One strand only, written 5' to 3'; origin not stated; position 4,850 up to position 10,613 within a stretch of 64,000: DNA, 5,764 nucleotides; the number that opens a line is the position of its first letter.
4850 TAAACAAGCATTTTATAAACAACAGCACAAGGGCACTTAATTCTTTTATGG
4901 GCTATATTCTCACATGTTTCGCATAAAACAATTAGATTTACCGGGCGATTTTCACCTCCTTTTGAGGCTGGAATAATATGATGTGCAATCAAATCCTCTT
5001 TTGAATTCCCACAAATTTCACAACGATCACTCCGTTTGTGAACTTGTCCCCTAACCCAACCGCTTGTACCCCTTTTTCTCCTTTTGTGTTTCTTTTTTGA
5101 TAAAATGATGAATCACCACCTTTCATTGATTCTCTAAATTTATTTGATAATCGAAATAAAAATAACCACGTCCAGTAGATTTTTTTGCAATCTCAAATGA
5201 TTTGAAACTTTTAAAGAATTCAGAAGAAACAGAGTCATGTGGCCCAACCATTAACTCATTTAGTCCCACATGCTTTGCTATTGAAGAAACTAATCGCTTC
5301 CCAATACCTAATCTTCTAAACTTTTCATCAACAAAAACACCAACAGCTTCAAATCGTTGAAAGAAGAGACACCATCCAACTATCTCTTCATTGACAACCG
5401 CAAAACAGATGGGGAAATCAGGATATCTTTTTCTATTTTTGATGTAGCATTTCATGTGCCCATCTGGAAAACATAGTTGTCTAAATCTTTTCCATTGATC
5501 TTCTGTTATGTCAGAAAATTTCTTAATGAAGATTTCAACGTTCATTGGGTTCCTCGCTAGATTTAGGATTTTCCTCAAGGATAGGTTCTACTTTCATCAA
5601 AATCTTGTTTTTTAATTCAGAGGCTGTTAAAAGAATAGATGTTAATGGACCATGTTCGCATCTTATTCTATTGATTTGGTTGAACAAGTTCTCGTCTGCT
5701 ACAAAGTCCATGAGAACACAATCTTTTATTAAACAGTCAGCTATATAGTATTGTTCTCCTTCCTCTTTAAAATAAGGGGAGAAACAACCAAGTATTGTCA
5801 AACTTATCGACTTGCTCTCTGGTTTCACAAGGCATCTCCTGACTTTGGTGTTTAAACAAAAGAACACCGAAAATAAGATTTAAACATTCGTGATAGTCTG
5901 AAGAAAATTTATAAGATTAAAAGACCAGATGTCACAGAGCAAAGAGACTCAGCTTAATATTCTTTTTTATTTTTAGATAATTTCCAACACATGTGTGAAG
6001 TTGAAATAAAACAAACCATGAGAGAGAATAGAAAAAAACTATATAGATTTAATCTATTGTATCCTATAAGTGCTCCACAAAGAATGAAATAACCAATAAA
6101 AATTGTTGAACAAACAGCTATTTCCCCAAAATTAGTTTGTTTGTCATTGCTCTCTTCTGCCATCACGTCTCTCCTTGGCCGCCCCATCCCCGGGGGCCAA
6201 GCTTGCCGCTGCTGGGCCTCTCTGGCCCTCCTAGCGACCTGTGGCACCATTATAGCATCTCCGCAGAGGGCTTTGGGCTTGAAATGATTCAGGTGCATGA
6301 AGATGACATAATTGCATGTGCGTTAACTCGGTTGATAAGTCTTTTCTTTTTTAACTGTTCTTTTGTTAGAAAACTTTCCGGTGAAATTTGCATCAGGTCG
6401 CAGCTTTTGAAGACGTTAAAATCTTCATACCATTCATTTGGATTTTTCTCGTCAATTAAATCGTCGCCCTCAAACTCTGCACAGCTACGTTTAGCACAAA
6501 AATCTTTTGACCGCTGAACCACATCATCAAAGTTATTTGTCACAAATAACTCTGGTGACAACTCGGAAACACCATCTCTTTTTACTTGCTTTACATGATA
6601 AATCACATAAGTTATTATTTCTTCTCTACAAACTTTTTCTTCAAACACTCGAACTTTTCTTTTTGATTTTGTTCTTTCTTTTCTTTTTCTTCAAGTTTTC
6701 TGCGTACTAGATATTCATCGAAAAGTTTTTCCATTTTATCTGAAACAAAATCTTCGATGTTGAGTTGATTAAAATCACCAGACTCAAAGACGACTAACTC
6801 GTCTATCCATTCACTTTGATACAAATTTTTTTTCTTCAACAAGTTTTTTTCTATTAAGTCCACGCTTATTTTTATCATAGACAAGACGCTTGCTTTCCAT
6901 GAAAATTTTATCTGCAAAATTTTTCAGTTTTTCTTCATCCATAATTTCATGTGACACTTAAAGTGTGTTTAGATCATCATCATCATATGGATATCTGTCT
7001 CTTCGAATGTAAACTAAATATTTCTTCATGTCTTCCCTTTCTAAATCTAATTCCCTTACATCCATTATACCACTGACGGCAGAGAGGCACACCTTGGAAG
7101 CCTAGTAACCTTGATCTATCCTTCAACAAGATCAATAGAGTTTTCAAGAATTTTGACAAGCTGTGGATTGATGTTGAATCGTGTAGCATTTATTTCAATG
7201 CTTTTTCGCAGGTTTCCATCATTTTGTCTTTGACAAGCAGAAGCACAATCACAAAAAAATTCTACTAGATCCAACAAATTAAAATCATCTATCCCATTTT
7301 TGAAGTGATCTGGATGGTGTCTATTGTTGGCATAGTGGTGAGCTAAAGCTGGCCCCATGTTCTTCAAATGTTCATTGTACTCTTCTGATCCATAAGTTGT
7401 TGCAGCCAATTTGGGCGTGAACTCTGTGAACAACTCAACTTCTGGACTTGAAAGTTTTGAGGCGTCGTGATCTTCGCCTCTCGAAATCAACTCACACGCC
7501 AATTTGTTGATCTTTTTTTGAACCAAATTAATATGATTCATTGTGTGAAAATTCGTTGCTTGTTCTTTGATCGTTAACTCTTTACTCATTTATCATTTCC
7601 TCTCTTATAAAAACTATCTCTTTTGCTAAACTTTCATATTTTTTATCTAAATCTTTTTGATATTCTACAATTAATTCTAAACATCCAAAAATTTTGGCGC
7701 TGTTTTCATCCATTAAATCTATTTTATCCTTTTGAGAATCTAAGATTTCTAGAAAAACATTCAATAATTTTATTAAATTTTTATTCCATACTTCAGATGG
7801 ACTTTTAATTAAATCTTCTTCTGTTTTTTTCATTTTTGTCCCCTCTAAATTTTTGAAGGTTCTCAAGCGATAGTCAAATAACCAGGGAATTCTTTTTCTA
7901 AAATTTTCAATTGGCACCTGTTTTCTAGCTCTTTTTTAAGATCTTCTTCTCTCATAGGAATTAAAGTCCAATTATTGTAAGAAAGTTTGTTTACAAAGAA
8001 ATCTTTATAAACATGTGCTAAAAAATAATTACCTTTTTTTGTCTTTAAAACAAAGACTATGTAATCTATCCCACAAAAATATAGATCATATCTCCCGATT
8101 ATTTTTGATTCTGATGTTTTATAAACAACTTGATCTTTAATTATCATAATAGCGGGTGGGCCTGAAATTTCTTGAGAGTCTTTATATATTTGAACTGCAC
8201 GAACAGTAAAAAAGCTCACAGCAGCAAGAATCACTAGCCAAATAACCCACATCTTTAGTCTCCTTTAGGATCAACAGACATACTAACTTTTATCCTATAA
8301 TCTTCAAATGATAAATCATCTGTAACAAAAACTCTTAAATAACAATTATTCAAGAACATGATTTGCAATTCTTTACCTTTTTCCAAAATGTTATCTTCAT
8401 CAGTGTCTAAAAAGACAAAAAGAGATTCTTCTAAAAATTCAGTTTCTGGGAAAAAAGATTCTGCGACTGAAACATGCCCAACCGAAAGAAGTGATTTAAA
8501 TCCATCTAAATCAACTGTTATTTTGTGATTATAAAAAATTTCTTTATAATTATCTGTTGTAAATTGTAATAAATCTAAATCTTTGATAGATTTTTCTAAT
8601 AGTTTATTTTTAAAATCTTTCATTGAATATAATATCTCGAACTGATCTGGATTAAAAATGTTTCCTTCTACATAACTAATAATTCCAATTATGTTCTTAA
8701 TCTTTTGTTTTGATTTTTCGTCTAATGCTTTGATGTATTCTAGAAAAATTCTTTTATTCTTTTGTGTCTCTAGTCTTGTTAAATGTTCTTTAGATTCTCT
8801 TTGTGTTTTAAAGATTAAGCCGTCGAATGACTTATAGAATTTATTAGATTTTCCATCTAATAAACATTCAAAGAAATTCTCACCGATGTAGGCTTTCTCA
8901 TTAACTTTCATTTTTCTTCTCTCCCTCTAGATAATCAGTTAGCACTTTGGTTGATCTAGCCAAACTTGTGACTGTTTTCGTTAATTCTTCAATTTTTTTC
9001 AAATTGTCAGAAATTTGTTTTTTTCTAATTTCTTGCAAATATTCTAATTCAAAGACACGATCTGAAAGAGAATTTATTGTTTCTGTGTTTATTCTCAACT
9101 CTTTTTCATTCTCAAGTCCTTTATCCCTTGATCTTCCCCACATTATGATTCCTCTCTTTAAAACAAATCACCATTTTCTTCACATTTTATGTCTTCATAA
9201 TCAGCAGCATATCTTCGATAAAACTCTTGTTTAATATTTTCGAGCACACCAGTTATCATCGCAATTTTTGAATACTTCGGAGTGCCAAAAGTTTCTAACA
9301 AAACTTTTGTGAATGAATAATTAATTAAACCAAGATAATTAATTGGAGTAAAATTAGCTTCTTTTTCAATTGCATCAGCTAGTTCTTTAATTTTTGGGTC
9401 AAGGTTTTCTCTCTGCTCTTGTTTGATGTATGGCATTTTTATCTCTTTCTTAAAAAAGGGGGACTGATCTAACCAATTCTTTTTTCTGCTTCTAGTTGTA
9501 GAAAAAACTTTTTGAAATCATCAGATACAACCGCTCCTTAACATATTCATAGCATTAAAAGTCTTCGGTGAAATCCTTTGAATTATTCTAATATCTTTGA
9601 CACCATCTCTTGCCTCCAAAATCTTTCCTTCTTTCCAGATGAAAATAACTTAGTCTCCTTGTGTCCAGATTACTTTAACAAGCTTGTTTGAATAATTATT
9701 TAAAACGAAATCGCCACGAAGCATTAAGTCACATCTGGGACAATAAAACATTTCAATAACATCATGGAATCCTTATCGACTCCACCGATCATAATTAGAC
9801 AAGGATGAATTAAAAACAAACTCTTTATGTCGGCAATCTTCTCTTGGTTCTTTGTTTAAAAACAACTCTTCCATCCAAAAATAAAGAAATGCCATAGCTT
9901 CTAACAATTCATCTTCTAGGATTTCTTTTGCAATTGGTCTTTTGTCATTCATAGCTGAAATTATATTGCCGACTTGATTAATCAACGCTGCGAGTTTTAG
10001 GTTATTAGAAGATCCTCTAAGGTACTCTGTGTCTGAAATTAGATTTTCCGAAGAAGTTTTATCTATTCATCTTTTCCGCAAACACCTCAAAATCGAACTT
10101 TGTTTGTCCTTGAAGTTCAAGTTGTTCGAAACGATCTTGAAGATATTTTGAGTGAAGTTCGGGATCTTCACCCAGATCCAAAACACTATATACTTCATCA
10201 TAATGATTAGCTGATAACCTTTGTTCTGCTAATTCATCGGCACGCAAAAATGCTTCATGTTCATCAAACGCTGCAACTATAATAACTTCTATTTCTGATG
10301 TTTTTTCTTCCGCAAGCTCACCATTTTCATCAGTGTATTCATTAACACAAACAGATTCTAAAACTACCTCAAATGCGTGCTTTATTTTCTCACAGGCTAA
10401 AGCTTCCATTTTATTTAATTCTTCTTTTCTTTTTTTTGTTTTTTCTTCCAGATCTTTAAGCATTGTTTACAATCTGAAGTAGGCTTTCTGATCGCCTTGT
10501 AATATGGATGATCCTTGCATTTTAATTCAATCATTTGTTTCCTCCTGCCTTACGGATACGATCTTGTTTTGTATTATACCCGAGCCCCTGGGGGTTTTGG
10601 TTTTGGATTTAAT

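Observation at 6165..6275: Recurring GC-rich leader islands carrying a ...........-type extended -10 element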

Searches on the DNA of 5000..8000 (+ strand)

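Call 6: search_dna_similar(query=window:5000-8000:+, collection=phages, mode=near, max_rows=15)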
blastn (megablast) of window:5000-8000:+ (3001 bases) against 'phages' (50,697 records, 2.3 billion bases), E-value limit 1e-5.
No match.

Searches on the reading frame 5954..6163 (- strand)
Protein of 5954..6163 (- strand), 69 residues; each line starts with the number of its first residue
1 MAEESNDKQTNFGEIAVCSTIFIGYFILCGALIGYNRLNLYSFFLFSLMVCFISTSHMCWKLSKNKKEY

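Call 22: find_encoding_contigs(protein=window:5954-6163:-, flank=3000, max_places=6)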
Protein window:5954-6163:- (69 aa): no gene with exactly this product is on record in the collection.

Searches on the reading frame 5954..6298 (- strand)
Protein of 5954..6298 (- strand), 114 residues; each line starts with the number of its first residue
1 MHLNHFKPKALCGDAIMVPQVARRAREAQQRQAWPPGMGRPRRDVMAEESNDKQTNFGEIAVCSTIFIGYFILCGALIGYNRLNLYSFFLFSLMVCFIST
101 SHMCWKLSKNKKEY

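Call 23: find_encoding_contigs(protein=window:5954-6298:-, flank=3000, max_places=6)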
Protein window:5954-6298:- (114 aa): 1 contig read that carries it; 1 place shown.
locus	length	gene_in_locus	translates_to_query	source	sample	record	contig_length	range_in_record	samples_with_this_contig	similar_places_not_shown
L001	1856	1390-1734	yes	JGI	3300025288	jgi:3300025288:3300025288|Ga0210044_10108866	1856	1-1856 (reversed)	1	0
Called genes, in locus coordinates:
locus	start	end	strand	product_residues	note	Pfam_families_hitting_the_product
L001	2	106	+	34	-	?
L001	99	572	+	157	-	PF18907:DUF5662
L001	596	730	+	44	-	-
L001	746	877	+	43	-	-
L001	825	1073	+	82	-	-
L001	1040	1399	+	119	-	-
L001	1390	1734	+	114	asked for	-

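Call 65: find_homologous_proteins(query=window:5954-6298:-, max_evalue=0.01)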
Query window:5954-6298:- (114 aa): 1 proteins with E <= 0.01 among 1 candidates.
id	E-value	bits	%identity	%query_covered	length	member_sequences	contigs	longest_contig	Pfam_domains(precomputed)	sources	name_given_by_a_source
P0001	3.8e-61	222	100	86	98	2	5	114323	-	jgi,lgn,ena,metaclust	metaclust:\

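Call 70: search_protein_families(library=pfam, proteins=[window:5954-6298:-], max_evalue=0.1)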
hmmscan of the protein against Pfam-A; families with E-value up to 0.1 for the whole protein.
window:5954-6298:- (114 aa): 2 families
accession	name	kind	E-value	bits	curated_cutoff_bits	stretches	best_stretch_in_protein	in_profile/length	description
PF13789.11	DUF4181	-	0.0053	17.7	25.4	1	49-114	26-90/108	Domain of unknown function (DUF4181)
PF09716.15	ETRAMP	-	0.086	13.3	29.1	0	52-80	45-73/81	Malarial early transcribed membrane protein (ETRAMP)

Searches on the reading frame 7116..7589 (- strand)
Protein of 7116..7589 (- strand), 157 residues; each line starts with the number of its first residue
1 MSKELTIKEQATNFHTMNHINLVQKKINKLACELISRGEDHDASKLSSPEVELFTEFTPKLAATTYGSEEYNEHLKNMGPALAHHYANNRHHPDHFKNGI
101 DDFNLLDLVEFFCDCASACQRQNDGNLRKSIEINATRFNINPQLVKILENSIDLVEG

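Call 24: find_related_loci(query=window:7116-7589:-, collection=viral_contigs, flank=6000)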
Query window:7116-7589:- (157 aa) in viral_contigs; peptide patterns used: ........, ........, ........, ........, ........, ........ (x = any residue, [..] = any of these).
2 stretches matched a pattern; 2 encode a relative of the query (tblastn E <= 1e-3); 2 distinct loci.
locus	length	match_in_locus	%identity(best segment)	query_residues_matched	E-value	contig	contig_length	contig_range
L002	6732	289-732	50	1-154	3e-47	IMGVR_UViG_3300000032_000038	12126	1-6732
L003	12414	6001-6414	48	16-152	1e-38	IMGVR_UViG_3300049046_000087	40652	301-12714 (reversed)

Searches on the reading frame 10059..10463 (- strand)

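Call 70: search_protein_families(library=pfam, proteins=[window:10059-10463:-], max_evalue=0.1)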
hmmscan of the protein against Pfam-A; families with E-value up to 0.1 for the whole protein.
window:10059-10463:- (134 aa): 2 families
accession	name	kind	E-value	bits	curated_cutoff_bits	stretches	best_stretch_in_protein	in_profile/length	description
PF17024.10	DMAP1_like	-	0.025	15.2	30.8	1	25-116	11-101/113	Putative DMAP1-like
PF07209.17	DUF1415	-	0.068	13.4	26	1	37-96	43-105/171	Protein of unknown function (DUF1415)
